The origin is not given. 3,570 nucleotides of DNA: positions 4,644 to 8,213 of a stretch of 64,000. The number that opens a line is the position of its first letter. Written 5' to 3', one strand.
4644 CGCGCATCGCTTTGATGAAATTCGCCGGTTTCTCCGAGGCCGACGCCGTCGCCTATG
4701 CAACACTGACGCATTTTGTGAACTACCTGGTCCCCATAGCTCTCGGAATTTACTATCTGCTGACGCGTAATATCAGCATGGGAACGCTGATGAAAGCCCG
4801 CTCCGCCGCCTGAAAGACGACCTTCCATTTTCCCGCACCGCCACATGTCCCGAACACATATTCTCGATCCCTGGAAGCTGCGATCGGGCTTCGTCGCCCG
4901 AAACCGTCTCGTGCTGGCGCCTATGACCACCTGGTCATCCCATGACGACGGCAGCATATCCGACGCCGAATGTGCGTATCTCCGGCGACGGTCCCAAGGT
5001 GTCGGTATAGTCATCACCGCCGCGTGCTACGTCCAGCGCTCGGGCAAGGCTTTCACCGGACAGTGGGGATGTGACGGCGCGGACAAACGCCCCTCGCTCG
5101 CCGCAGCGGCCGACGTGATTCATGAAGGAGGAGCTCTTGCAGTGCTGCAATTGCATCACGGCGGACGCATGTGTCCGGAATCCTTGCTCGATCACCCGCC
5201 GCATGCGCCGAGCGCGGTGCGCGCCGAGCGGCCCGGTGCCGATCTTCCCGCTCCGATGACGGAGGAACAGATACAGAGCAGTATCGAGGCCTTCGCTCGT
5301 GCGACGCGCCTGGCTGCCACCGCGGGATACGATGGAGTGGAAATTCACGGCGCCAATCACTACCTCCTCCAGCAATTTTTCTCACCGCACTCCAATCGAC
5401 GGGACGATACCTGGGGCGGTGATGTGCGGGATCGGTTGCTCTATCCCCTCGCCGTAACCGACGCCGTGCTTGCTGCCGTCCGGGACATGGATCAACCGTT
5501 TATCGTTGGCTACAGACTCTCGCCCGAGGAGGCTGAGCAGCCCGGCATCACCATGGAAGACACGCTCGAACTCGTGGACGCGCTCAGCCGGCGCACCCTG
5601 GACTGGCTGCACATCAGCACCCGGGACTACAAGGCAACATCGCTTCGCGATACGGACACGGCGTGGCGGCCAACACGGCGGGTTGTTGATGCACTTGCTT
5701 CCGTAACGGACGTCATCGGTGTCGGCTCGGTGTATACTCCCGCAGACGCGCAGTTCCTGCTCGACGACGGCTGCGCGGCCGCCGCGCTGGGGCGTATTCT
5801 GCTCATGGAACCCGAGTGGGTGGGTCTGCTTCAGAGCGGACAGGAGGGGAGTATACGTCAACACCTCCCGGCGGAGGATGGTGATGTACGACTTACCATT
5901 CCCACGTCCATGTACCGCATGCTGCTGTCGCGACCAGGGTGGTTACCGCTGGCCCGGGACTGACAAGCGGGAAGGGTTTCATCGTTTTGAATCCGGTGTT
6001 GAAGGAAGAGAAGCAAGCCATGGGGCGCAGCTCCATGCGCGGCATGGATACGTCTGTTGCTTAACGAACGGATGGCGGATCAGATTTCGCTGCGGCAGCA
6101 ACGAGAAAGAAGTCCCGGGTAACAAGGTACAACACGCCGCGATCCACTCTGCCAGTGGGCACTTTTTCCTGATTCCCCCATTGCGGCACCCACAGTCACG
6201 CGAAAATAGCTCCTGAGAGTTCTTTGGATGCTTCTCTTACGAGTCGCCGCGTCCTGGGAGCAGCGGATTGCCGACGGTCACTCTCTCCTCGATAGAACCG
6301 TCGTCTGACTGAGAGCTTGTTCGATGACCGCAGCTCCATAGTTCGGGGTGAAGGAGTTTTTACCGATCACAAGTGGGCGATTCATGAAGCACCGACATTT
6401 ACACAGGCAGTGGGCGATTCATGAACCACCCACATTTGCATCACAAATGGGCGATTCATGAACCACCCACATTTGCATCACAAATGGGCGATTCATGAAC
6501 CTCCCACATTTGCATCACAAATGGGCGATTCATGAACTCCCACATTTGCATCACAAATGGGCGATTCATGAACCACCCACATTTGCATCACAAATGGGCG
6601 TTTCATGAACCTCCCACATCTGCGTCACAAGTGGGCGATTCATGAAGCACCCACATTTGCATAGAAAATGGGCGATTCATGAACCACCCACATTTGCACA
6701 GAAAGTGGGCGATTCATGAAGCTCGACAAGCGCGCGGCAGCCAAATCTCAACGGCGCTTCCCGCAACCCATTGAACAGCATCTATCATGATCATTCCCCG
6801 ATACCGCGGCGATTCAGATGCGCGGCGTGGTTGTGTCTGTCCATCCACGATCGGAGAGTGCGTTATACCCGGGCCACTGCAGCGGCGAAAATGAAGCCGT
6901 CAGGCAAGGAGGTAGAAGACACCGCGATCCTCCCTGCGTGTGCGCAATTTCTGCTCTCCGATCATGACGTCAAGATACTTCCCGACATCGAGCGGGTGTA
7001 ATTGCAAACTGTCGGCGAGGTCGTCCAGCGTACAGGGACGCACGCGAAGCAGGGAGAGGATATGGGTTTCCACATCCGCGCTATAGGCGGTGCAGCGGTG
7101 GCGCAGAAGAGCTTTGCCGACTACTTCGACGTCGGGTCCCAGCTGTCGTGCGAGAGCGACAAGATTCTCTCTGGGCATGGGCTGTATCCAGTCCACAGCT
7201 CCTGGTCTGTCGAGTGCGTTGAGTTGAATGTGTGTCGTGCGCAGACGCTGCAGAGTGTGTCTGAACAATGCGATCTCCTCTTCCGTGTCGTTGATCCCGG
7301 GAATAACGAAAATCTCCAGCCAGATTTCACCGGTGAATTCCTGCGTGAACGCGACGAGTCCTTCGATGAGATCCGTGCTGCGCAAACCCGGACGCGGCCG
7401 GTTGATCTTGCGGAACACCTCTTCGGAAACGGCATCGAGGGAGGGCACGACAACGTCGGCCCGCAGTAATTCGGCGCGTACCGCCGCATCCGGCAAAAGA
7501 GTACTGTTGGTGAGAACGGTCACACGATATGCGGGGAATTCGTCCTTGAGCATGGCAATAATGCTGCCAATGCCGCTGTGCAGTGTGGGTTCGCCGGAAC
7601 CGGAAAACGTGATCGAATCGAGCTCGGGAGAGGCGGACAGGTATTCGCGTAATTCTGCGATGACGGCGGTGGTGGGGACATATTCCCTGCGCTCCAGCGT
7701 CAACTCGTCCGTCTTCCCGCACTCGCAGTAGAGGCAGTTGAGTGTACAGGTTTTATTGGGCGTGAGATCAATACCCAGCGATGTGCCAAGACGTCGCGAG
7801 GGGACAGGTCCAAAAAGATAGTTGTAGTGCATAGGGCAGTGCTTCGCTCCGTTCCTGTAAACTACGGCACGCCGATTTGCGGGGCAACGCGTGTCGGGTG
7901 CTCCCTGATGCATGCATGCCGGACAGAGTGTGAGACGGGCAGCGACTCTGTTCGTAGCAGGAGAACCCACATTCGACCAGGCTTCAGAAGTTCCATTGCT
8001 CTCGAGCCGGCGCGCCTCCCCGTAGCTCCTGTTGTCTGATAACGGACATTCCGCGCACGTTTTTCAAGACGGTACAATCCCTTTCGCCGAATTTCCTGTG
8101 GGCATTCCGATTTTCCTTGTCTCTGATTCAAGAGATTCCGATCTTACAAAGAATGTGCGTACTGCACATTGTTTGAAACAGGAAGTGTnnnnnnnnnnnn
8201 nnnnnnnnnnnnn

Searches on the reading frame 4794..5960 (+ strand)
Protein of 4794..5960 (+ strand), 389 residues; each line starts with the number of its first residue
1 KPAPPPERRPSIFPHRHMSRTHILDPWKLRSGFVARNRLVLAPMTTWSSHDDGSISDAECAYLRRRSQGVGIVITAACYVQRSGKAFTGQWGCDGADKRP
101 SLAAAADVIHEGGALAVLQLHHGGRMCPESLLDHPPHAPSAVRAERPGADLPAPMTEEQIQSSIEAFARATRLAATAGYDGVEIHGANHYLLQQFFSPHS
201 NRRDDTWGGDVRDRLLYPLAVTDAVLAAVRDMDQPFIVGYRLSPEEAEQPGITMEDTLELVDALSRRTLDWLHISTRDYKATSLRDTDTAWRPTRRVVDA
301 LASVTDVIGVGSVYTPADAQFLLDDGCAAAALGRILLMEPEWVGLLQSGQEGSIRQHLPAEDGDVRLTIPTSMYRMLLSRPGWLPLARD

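Call 17: search_protein_families(library=pfam, proteins=[window:4794-5960:+], max_evalue=0.001)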
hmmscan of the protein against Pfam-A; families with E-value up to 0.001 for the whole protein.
window:4794-5960:+ (389 aa): 1 family
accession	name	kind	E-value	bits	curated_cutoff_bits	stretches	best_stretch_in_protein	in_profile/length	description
PF00724.26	Oxidored_FMN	-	2.7e-60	204.9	27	1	26-349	5-338/342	NADH:flavin oxidoreductase / NADH oxidase family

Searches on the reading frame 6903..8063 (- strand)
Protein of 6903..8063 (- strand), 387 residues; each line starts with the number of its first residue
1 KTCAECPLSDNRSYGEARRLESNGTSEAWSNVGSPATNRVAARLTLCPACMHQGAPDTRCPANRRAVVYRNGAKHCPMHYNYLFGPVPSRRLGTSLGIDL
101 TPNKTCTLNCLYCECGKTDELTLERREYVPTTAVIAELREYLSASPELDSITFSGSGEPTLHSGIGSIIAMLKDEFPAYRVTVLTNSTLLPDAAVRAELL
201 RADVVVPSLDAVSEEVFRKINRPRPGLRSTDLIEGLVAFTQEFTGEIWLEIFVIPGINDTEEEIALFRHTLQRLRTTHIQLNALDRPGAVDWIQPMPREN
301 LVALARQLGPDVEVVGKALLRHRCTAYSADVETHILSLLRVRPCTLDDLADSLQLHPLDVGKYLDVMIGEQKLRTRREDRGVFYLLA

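Call 17: search_protein_families(library=pfam, proteins=[window:6903-8063:-], max_evalue=0.001)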
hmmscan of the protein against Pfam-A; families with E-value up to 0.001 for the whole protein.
window:6903-8063:- (387 aa): 1 family
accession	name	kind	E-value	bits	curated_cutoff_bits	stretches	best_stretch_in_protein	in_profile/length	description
PF04055.27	Radical_SAM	-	5.9e-18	66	29.5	1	104-265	5-163/166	Radical SAM superfamily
